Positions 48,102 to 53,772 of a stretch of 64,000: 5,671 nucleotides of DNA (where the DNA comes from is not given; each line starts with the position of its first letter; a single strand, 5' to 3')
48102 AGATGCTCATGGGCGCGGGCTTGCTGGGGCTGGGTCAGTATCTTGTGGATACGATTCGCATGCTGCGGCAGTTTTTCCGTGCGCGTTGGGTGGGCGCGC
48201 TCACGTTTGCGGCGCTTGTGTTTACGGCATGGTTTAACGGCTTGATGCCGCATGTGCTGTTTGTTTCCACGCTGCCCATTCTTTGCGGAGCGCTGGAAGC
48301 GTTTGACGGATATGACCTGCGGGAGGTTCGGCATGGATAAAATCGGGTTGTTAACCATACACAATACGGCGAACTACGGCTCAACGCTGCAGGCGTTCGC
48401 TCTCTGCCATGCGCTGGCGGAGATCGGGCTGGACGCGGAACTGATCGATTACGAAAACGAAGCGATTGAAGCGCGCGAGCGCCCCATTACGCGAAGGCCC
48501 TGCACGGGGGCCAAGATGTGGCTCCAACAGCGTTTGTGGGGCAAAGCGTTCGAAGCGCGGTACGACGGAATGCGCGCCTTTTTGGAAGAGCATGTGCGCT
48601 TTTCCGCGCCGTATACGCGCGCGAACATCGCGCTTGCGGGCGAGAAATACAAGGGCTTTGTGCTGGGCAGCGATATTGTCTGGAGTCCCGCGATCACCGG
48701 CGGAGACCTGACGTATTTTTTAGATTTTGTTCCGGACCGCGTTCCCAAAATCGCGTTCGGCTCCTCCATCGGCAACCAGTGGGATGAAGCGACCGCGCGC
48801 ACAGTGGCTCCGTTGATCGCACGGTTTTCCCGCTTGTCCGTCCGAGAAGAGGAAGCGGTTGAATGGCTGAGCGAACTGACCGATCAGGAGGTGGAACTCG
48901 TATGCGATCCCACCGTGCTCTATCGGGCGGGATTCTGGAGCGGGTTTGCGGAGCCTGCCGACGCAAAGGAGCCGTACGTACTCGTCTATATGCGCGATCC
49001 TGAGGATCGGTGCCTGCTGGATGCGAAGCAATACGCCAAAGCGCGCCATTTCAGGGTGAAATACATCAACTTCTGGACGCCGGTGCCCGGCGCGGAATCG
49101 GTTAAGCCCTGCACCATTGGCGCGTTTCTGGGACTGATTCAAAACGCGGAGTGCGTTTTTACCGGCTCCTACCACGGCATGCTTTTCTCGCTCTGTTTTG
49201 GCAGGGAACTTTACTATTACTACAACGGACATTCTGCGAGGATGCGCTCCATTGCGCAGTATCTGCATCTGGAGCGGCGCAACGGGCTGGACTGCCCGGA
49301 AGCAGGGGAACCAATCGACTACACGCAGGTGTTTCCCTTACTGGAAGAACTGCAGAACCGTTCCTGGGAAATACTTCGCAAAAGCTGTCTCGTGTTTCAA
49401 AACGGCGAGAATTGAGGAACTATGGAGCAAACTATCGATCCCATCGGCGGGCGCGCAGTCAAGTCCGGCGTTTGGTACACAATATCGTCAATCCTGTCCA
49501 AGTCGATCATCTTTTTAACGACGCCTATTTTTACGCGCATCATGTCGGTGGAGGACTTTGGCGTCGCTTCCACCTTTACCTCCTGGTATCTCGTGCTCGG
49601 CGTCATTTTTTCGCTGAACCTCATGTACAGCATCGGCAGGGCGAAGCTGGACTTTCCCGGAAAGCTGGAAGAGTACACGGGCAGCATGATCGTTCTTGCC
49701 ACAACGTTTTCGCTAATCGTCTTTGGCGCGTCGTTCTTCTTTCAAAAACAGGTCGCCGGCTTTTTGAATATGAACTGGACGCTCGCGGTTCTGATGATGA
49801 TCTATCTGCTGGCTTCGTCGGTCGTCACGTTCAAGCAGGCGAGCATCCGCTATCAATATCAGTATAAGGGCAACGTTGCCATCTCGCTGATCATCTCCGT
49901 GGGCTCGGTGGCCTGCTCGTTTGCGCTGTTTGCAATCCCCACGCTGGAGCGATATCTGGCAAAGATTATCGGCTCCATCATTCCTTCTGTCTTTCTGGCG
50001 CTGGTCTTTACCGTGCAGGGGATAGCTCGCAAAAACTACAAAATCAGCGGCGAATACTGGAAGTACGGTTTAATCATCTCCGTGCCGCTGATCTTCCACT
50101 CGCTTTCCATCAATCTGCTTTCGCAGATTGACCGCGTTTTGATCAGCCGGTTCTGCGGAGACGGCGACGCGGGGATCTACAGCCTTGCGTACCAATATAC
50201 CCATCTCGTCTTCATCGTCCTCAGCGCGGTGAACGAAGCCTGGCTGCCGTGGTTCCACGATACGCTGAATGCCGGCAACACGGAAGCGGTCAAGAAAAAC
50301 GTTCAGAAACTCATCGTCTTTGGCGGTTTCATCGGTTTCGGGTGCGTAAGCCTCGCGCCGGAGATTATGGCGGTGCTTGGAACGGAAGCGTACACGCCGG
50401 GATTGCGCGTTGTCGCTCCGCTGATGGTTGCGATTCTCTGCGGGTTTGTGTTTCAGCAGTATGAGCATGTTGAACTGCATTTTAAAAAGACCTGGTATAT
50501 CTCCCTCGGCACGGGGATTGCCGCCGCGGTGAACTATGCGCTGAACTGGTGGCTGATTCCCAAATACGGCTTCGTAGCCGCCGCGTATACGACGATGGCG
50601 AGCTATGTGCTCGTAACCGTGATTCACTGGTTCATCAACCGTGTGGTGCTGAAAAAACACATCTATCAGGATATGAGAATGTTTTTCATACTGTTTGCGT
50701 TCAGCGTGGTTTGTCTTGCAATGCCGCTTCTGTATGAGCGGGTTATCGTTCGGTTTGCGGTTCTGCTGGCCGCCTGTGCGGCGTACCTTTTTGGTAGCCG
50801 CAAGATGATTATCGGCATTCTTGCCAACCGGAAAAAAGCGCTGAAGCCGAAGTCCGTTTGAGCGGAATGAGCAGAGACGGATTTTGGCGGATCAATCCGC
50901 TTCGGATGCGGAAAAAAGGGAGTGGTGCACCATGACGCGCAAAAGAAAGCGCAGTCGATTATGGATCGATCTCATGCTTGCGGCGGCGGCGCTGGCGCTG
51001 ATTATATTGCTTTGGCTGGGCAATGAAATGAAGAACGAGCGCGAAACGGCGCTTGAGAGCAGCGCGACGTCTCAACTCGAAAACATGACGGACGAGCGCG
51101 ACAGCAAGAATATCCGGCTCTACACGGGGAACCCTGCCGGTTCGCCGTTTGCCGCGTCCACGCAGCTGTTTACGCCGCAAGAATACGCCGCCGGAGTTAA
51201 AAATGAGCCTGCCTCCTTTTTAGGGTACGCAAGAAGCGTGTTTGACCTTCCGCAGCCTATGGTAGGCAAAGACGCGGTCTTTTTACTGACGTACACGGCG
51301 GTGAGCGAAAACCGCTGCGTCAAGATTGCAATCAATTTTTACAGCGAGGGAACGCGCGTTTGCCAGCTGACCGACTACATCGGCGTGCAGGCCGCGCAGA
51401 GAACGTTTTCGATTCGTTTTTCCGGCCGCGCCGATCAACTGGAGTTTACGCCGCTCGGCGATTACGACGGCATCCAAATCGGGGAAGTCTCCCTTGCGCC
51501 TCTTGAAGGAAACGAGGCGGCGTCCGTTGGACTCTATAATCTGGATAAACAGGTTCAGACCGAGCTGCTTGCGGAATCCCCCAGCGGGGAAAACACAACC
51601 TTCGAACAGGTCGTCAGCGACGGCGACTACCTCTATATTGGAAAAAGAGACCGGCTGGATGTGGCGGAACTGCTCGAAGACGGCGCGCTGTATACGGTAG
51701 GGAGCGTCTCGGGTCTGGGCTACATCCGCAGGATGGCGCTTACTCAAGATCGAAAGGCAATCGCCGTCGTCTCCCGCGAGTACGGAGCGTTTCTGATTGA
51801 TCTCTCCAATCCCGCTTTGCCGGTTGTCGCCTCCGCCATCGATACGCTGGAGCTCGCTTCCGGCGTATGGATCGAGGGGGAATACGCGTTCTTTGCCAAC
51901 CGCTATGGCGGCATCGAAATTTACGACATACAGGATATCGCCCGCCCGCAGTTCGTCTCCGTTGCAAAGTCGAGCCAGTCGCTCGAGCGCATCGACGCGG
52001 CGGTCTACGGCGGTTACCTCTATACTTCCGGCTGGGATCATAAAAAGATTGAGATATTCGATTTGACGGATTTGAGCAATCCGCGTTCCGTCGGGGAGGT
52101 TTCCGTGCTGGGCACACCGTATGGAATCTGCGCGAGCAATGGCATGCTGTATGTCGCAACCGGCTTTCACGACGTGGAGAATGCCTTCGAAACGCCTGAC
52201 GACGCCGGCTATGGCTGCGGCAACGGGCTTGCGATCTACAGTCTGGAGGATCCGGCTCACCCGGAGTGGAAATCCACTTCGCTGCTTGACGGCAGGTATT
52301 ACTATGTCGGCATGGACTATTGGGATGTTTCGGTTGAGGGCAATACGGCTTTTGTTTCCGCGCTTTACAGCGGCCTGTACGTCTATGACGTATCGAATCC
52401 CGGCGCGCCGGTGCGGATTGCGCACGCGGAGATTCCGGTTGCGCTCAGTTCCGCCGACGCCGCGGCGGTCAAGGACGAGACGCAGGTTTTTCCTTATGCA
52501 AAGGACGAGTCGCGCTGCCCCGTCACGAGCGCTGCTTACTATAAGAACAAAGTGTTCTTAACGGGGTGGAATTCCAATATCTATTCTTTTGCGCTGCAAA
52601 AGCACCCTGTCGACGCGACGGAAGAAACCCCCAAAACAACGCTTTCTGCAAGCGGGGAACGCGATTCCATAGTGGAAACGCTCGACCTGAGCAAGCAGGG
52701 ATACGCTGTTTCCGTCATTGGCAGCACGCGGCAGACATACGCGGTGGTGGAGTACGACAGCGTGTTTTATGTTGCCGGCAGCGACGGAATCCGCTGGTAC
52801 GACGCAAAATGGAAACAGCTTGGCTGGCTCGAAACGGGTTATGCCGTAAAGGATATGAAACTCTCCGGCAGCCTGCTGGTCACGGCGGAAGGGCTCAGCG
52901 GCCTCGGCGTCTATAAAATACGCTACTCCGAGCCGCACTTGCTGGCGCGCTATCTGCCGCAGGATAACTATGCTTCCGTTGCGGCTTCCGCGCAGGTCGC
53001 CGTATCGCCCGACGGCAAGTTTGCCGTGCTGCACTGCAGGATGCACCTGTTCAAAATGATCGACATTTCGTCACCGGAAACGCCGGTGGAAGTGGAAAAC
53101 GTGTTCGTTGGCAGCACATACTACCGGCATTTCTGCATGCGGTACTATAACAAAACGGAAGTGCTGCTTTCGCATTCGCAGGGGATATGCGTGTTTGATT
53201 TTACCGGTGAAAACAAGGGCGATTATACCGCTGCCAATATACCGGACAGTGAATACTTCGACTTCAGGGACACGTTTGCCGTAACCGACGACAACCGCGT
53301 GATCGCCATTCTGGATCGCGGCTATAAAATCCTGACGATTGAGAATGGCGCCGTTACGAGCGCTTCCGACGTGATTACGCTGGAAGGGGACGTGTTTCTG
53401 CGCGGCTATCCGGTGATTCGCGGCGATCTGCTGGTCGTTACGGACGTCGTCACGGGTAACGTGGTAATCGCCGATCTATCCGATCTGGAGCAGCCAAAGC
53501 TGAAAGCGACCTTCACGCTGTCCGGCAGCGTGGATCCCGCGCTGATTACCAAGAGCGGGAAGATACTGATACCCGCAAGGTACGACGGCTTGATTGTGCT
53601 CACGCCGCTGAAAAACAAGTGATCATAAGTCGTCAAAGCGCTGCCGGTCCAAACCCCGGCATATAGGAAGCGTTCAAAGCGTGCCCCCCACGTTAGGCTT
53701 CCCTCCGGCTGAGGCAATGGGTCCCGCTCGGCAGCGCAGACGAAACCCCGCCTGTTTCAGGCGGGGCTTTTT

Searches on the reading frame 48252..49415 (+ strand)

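Call 3: search_protein_families(library=pfam, proteins=[window:48252-49415:+], max_evalue=0.01)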
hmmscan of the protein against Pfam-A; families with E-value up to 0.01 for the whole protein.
window:48252-49415:+ (387 aa): 1 family
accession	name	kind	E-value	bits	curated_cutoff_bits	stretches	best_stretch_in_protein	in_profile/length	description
PF04230.19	PS_pyruv_trans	-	4.1e-28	99.5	25.3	1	41-324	1-277/280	Polysaccharide pyruvyl transferase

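Call 4: search_protein_families(library=ncbifam, proteins=[window:48252-49415:+], max_evalue=0.01)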
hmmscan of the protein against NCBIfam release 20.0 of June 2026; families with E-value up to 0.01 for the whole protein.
window:48252-49415:+ (387 aa): 1 family
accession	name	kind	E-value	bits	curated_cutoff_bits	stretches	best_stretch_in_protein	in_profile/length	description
TIGR03609.1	S_layer_CsaB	equivalog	9.1e-05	21.9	213.1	1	164-251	101-184/301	polysaccharide pyruvyl transferase CsaB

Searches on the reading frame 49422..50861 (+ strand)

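Call 3: search_protein_families(library=pfam, proteins=[window:49422-50861:+], max_evalue=0.01)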
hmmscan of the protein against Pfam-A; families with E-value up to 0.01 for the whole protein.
window:49422-50861:+ (479 aa): 2 families
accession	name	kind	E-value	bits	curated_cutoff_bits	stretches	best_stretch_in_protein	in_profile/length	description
PF01943.22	Polysacc_synt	-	1.3e-20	74.4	28.2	1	13-280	2-272/274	Polysaccharide biosynthesis protein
PF13440.11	Polysacc_synt_3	-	3.5e-13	49.9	23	1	36-306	1-266/293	Polysaccharide biosynthesis protein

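Call 4: search_protein_families(library=ncbifam, proteins=[window:49422-50861:+], max_evalue=0.01)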
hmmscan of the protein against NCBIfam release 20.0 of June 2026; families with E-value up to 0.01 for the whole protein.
window:49422-50861:+ (479 aa): 1 family
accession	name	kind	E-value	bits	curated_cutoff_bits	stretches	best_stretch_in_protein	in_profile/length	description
NF050818.1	PolSacchBiosHfsF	equivalog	1.1e-08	34.6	700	1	28-413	18-410/468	polysaccharide biosynthesis protein HfsF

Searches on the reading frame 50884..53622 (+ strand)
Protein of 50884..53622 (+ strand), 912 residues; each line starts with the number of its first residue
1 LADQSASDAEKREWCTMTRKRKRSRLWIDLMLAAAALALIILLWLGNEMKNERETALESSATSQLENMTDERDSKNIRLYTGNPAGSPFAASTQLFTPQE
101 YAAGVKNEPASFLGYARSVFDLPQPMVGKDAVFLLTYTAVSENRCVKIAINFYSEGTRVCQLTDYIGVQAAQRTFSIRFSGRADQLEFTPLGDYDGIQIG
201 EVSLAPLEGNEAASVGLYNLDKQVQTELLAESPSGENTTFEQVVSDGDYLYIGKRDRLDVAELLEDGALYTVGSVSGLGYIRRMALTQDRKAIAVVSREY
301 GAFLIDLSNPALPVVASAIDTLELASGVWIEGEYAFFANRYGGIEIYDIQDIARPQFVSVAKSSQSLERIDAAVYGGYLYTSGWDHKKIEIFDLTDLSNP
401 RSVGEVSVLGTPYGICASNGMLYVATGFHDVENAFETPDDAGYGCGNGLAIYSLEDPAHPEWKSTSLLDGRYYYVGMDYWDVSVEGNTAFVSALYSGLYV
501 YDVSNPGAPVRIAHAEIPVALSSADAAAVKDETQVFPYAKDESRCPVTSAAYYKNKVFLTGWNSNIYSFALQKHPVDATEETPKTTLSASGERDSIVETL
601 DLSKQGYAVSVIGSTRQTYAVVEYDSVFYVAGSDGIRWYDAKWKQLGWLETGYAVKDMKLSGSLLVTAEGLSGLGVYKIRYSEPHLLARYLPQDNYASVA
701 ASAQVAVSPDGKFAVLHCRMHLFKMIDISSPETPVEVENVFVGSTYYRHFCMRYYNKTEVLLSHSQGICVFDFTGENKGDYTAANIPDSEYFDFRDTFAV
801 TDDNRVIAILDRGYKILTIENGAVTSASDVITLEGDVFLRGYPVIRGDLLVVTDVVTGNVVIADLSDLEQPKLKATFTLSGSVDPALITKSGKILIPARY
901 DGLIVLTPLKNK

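Call 3: search_protein_families(library=pfam, proteins=[window:50884-53622:+], max_evalue=0.01)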
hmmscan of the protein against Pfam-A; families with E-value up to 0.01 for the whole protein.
window:50884-53622:+ (912 aa): 3 families
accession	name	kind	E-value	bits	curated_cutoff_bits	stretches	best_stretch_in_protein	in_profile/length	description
PF08309.17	LVIVD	-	2.6e-11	43.1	20.2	1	480-510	5-35/42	LVIVD repeat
PF09826.15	Beta_propel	-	2.9e-08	33.5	22.4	0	243-389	17-92/495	Beta propeller domain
PF05694.17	SBP56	-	4.3e-06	26.2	34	0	377-410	316-349/453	56kDa selenium binding protein (SBP56)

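Call 4: search_protein_families(library=ncbifam, proteins=[window:50884-53622:+], max_evalue=0.01)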
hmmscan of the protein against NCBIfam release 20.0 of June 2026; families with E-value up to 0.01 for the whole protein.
window:50884-53622:+ (912 aa): 0 families
